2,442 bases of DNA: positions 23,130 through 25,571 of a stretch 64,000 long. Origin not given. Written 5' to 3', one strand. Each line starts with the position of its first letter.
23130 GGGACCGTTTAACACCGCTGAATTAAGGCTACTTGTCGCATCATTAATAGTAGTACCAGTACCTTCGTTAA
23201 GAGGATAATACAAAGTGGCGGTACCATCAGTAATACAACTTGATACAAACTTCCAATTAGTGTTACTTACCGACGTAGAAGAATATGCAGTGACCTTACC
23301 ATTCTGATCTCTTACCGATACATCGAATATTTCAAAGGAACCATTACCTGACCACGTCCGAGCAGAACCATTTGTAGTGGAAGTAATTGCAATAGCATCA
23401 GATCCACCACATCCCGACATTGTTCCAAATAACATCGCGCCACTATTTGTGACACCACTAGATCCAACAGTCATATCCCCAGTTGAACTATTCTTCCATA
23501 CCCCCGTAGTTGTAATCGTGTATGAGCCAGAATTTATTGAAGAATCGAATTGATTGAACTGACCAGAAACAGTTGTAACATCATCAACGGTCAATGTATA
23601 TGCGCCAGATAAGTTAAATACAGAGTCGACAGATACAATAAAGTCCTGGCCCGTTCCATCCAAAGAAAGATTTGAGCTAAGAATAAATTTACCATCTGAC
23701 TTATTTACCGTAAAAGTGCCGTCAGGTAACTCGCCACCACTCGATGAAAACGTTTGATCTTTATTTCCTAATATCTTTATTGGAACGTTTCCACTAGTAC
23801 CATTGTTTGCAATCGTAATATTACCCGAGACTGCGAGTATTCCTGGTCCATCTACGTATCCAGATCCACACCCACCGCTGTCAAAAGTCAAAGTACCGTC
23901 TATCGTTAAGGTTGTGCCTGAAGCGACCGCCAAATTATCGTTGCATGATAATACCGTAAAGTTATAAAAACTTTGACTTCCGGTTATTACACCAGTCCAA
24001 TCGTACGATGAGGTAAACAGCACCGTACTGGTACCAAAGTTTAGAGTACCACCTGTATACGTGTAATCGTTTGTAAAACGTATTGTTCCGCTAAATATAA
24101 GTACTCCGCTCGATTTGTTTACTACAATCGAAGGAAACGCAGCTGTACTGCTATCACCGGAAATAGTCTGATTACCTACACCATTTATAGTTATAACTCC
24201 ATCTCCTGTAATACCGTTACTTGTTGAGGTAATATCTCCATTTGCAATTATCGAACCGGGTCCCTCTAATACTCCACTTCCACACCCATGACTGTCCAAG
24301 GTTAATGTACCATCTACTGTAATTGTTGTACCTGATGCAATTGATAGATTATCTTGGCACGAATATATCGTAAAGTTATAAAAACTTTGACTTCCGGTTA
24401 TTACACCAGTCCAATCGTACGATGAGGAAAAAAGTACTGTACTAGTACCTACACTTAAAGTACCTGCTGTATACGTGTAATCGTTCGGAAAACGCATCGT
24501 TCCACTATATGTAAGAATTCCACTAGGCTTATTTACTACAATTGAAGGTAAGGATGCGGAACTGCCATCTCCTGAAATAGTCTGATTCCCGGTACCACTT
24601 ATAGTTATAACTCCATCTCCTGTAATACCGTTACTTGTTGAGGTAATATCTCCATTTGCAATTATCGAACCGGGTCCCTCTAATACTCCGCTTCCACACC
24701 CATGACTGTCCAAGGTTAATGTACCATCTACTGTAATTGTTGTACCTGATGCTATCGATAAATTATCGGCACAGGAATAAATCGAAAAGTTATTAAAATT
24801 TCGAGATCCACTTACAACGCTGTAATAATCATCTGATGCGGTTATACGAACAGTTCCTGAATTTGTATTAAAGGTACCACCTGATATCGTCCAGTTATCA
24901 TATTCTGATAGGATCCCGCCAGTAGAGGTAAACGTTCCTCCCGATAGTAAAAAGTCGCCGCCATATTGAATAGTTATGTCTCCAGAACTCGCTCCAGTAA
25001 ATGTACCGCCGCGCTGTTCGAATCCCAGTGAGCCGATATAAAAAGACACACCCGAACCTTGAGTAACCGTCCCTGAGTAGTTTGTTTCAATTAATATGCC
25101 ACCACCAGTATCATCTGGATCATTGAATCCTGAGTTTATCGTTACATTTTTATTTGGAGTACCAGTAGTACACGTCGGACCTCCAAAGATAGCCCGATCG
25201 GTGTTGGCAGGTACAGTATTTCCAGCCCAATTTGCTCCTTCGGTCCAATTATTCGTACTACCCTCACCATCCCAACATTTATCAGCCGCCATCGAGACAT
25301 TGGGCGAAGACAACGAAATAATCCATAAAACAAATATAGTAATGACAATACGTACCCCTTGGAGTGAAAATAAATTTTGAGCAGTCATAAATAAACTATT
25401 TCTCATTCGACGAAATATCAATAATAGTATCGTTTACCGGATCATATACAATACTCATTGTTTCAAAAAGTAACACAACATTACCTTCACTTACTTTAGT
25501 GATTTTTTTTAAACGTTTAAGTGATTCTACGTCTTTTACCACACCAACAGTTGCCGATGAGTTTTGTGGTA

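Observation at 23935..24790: Near-identical 420-bp tandem repeats inside paralog 3 (beta-helix-like module)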

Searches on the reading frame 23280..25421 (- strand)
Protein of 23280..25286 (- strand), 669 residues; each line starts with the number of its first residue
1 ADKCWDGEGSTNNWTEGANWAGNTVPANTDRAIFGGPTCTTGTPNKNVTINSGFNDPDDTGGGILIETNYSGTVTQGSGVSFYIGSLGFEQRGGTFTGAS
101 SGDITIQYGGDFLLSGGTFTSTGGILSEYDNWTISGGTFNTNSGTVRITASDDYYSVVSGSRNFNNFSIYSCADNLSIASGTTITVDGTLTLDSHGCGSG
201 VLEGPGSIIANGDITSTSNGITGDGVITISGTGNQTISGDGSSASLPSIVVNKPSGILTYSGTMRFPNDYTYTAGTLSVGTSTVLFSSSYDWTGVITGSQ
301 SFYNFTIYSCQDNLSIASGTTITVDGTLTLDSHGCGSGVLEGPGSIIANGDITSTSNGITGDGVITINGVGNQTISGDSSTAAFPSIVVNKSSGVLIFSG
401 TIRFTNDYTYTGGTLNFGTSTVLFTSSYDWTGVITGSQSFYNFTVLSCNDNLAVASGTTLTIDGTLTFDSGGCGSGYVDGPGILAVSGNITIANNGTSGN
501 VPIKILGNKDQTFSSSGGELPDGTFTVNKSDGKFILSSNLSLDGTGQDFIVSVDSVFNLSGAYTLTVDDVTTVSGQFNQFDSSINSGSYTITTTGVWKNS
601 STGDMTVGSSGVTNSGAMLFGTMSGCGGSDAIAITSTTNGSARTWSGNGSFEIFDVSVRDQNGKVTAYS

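Call 12: search_protein_families(library=ncbifam, proteins=[window:23300-25421:-], max_evalue=1)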
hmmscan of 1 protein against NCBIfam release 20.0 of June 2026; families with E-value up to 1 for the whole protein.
window:23300-25421:- (707 aa): 0 families

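Call 14: find_homologous_proteins(query=window:23400-25286:-)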
Query window:23400-25286:- (629 aa): 165 proteins with E <= 0.001 among 8000 candidates; the best 120 are listed.
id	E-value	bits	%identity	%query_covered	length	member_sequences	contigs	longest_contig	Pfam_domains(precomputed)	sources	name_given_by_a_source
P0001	4.1e-103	364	39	64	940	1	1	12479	-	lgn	-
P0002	3.4e-99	351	41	98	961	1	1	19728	-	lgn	-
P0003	9.4e-92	327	36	81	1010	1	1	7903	-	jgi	jgi:hypothetical protein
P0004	7.8e-88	314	40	100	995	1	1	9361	-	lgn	-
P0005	3.0e-86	309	36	65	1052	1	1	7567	-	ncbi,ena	-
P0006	3.7e-82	295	41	63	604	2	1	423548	-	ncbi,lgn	-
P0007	2.3e-79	286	40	59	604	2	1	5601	-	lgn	-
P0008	3.8e-77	279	35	85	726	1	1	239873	-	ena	-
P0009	2.7e-75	273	44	66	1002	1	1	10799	PF01835.26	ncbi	-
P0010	4.1e-73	265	34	86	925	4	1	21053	-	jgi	jgi:hypothetical protein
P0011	3.4e-69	252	38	51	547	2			-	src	-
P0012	4.3e-69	252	38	86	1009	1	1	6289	PF18962.8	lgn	-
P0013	1.3e-66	244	36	86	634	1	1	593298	-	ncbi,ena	-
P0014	1.8e-61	227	32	66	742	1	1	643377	-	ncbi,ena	-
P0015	1.9e-59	220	34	83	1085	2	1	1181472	-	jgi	jgi:hypothetical protein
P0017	4.7e-57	212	34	85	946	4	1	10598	-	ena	-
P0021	2.5e-53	200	34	50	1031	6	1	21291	PF14930.13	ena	-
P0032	9.6e-42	162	32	86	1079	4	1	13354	PF18962.8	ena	-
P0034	2.4e-41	160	32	86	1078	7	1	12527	PF18962.8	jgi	jgi:hypothetical protein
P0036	3.2e-40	157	36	85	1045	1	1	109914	PF18962.8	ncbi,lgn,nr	ncbi:MAG: T9SS type A sorting domain-containing protein [Bacteroidetes bacterium]|nr:T9SS type A sor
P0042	5.0e-35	140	32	83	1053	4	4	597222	PF18962.8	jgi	jgi:hypothetical protein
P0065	6.2e-29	119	32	82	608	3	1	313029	-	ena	-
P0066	1.5e-28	118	29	78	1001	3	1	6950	-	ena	-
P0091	2.3e-23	101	32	86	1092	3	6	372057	PF18962.8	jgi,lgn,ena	-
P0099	2.3e-22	98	32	84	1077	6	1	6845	PF18962.8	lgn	-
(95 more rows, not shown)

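Call 19: find_related_loci(query=window:23400-25286:-, collection=genome_contigs, flank=10000)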
Query window:23400-25286:- (629 aa) in genome_contigs; peptide patterns used: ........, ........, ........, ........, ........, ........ (x = any residue, [..] = any of these).
33 stretches matched a pattern, but none encodes a relative of the query by tblastn (E <= 1e-3).

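Call 27: predict_structure(alignment_id=A1)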
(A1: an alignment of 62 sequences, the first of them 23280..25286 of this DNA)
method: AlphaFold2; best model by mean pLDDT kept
length: 669 residues; sequences in the alignment: 62
mean_pLDDT: 91.0   pTM: 0.86
mean pLDDT of the five models: 91.0, 90.7, 90.5, 90.0, 88.3
residues with pLDDT >= 90: 511; 70-90: 109; 50-70: 35; < 50: 14
segments of 3 or more residues with pLDDT < 50: 625-627, 639-641, 663-669
pLDDT, mean of each block of 10 residues (from residue 1): 94 96 94 91 92 84 95 97 96 97 93 98 96 97 94 84 97 93 98 88 96 95 96 95 87 97 95 97 88 91 95 94 98 88 97 94 96 92 94 97 96 97 82 95 91 97 97 89 98 94 96 93 96 92 95 91 92 94 92 94 84 91 57 57 64 66 45
secondary structure, 60 per line:
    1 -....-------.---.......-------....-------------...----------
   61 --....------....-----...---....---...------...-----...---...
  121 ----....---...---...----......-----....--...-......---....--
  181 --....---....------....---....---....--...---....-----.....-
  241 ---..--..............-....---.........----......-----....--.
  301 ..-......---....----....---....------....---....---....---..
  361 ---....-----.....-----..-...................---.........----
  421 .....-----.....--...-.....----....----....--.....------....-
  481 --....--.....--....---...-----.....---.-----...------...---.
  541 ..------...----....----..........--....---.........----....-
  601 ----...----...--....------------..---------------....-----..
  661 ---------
elements in order: E2-5 E31-34 E48-50 E63-66 E73-76 E82-84 E88-91 E95-97 E104-106 E112-114 E118-120 E125-128 E132-134 E138-140 E145-150 E156-159 E162-164 E166-171 E175-178 E183-186 E190-193 E200-203 E207-210 E214-217 E220-222 E226-229 E235-239 E248-261 E263-266 E270-278 E283-288 E294-297 E300-302 E304-309 E313-316 E321-324 E328-331 E338-341 E345-348 E352-355 E364-367 E373-377 E386-404 E408-416 E421-425 E431-435 E438-440 E442-446 E451-454 E459-462 E465-469 E476-479 E483-486 E489-493 E496-499 E503-505 E511-515 E525-527 E534-536 E540-542 E549-551 E556-559 E564-573 E576-579 E583-591 E596-599 E605-607 E612-614 E617-620 E650-653

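Call 29: fold_search(model_id=the predicted structure, library=pdb)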
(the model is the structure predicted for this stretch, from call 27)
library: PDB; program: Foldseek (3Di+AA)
matches with E <= 10: 66; with E <= 0.001: 0
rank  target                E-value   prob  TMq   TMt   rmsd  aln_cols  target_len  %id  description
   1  3sze                  1.1e-01  0.30  0.26  0.21  13.1       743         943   13  Crystal structure of the passenger domain of the E. coli autotransporter EspP (released 2011-10-12)
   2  4kh3                  1.8e-01  0.23  0.21  0.26  14.4       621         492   16  Structure of a bacterial self-associating protein (released 2014-01-15)
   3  6p5t_D                3.2e-01  0.13  0.19  0.17  19.1       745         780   13  Surface-layer (S-layer) RsaA protein from Caulobacter crescentus bound to strontium and iodide (released 2020-01-15)
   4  8cpk_A                3.9e-01  0.06  0.11  0.16  17.5       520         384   12  Crystal structure of EtpA secretion domain from Enterotoxigenic Escherichia coli (released 2024-01-10)
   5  8cpk_B                3.9e-01  0.04  0.10  0.14  17.2       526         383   12  Crystal structure of EtpA secretion domain from Enterotoxigenic Escherichia coli (released 2024-01-10)
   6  2x6x_A                5.2e-01  0.03  0.10  0.10  17.8       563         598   12  Tailspike protein mutant D339N of E.coli bacteriophage HK620 in complex with hexasaccharide (released 2011-03-02)
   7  3p4g_C                5.4e-01  0.08  0.13  0.21  14.0       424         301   11  X-ray crystal structure of a hyperactive, Ca2+-dependent, beta-helical antifreeze protein from an Antarctic bacterium (released 2011-04-27)
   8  6gvr_A                5.9e-01  0.01  0.08  0.08  21.3       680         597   12  TAILSPIKE PROTEIN MUTANT E372Q (DELTA N471/S472) OF E. COLI BACTERIOPHAGE HK620 IN COMPLEX WITH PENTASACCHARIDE (released 2018-07-11)
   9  6p5t_B                6.2e-01  0.08  0.19  0.17  18.7       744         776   14  Surface-layer (S-layer) RsaA protein from Caulobacter crescentus bound to strontium and iodide (released 2020-01-15)
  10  6g0x_A                6.8e-01  0.03  0.09  0.10  18.1       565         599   13  TAILSPIKE PROTEIN OF E. COLI BACTERIOPHAGE HK620 IN COMPLEX WITH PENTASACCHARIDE (released 2018-04-04)
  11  4avz                  7.2e-01  0.03  0.10  0.11  17.9       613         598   12  Tailspike protein mutant E372Q of E. coli bacteriophage HK620 (released 2012-09-26)
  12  3ak5_A                8.3e-01  0.16  0.27  0.20  14.4       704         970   12  Hemoglobin protease (Hbp) passenger missing domain-2 (released 2010-10-06)
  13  2vji                  9.5e-01  0.02  0.09  0.10  21.1       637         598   12  Tailspike protein of E.coli bacteriophage HK620 (released 2008-07-01)
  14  8vbb_A                1.1e+00  0.08  0.22  0.16  16.3       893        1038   13  The secreted adhesin EtpA of Enterotoxigenic Escherichia coli in complex with the mouse mAb 1G05 (released 2024-09-04)
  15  6p5t_A                1.1e+00  0.08  0.21  0.19  18.3       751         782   14  Surface-layer (S-layer) RsaA protein from Caulobacter crescentus bound to strontium and iodide (released 2020-01-15)
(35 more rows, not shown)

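Call 35: find_encoding_contigs(protein=P0021, flank=3000, max_places=3)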
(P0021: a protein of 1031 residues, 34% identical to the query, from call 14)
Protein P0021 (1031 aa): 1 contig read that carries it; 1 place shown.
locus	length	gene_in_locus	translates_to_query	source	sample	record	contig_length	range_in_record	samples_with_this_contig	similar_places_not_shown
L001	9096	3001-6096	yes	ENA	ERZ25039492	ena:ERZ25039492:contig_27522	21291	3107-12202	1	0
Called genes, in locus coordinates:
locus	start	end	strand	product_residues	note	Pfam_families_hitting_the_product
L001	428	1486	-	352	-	-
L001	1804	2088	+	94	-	-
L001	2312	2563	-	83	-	-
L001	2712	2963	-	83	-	-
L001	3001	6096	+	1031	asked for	PF14930:Qn_am_d_aII (faint)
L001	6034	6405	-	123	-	-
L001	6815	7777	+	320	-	-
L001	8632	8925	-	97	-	-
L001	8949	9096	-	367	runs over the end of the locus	PF00296:Bac_luciferase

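Call 36: list_cluster_members(proteins=[P0021, P0034, P0099, P0010, P0017, P0032, P0042, P0066, P0091, P0065])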
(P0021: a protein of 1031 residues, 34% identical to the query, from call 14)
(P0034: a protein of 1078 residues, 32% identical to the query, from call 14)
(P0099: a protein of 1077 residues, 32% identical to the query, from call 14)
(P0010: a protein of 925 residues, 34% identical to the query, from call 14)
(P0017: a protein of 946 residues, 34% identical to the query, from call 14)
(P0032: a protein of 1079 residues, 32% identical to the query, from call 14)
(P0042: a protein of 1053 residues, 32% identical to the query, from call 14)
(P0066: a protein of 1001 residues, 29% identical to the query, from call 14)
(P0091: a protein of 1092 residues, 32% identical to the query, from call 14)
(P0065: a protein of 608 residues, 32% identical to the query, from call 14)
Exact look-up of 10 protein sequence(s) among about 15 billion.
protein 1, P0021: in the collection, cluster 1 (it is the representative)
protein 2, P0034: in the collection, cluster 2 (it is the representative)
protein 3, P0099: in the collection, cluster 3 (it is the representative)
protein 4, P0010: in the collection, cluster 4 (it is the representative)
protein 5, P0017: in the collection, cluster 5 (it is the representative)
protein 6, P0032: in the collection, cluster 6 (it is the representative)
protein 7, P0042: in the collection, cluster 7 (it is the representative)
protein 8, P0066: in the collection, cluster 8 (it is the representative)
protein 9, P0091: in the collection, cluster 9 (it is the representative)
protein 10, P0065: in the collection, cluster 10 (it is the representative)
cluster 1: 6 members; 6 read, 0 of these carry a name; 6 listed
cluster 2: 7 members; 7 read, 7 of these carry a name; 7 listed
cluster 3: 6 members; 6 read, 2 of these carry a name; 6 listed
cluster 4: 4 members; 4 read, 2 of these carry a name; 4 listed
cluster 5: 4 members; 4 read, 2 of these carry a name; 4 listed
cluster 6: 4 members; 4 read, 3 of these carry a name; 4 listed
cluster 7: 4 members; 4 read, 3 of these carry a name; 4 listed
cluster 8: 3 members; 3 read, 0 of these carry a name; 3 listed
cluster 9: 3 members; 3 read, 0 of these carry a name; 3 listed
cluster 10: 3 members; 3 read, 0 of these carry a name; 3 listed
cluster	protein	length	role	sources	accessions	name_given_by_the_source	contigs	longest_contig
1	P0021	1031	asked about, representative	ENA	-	-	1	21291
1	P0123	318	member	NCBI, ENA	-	-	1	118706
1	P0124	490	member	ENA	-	-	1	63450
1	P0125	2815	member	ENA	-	-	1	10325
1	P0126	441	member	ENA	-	-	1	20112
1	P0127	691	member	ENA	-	-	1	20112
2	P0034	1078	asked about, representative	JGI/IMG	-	hypothetical protein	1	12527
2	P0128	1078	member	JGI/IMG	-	hypothetical protein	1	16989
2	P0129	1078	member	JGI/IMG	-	hypothetical protein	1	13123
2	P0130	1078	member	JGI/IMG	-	fibronectin-binding autotransporter adhesin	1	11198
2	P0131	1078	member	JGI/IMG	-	fibronectin-binding autotransporter adhesin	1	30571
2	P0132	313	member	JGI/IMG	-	hypothetical protein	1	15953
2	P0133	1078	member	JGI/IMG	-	hypothetical protein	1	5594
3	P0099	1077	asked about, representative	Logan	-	-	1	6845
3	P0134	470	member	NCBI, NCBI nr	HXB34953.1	MAG TPA: hypothetical protein VNV35_16095, partial [Puia sp.] | hypothetical protein [Puia sp.]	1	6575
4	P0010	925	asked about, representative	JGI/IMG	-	hypothetical protein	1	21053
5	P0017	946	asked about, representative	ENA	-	-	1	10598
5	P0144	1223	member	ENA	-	-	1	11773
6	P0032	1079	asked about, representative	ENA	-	-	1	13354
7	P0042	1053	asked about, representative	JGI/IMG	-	hypothetical protein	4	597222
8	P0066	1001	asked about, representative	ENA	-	-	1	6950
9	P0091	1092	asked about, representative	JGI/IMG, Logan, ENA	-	-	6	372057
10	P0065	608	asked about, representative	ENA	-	-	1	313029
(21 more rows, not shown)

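Call 41: find_related_loci(query=window:23400-25286:-, collection=metagenome_contigs, flank=6000)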
Query window:23400-25286:- (629 aa) in metagenome_contigs; peptide patterns used: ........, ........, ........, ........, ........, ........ (x = any residue, [..] = any of these).
67 stretches matched a pattern, but none encodes a relative of the query by tblastn (E <= 1e-3).

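Call 45: find_encoding_contigs(protein=P0144, flank=1500, max_places=2)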
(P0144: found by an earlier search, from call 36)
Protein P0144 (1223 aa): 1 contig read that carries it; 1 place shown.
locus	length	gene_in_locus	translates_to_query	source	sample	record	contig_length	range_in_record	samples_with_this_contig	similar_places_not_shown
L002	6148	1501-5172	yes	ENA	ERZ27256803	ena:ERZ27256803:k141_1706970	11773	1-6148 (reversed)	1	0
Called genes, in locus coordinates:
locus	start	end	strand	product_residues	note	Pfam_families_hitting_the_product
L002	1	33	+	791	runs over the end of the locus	PF03176:MMPL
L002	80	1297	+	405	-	PF02515:CoA_transf_3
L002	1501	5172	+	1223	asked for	-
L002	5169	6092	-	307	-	PF00296:Bac_luciferase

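Call 46: find_encoding_contigs(protein=P0017, flank=1500, max_places=2)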
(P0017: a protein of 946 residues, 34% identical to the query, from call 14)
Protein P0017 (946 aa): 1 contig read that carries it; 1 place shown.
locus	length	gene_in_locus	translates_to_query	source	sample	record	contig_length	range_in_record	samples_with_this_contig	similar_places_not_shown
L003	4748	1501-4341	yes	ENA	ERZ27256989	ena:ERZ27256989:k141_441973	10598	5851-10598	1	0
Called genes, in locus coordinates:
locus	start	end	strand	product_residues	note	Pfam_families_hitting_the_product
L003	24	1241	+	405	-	PF02515:CoA_transf_3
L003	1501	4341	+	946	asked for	-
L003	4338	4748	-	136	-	?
